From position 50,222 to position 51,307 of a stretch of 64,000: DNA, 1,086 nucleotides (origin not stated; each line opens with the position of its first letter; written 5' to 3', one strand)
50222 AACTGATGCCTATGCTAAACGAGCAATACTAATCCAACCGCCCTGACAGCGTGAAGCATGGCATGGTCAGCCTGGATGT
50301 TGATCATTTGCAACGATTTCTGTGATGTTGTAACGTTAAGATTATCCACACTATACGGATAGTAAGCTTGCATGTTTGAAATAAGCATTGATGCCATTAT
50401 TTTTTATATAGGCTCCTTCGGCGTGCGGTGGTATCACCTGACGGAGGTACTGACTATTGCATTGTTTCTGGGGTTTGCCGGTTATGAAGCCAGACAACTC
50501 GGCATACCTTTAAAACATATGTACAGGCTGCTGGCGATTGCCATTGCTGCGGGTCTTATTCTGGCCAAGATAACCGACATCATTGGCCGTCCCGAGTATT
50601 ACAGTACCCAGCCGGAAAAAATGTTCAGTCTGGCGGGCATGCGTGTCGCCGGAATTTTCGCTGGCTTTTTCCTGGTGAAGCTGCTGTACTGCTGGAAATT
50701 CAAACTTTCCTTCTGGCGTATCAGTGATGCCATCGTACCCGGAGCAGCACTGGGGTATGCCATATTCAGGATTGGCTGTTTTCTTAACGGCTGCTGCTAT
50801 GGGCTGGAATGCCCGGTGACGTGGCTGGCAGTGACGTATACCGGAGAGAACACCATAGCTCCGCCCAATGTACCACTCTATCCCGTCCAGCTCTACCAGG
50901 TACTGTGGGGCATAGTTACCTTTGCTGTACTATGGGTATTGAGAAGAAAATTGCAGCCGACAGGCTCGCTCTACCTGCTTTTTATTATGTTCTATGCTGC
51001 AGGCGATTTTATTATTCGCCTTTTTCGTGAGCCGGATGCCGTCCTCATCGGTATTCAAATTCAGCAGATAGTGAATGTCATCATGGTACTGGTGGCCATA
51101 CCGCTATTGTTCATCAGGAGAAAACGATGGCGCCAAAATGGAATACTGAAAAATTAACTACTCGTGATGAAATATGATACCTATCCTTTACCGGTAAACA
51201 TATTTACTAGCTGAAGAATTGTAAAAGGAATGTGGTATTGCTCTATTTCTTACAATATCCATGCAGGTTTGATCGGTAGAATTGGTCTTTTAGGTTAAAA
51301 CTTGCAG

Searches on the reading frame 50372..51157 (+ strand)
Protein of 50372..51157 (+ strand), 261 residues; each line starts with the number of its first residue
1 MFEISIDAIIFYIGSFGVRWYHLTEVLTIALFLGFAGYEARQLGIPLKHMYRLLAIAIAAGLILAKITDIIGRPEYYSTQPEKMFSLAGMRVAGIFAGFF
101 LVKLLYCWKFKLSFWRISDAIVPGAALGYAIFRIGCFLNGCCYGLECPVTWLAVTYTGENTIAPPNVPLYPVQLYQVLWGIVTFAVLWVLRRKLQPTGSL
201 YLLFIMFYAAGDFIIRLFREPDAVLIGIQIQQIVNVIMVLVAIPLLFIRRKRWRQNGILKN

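Call 95: search_protein_families(library=pfam, proteins=[window:50372-51157:+], max_evalue=0.01)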
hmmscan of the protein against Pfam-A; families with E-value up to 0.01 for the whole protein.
window:50372-51157:+ (261 aa): 1 family
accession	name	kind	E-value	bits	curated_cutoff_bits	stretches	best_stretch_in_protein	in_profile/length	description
PF01790.23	LGT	-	1.2e-42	146.4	24.9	1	9-247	2-239/240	Prolipoprotein diacylglyceryl transferase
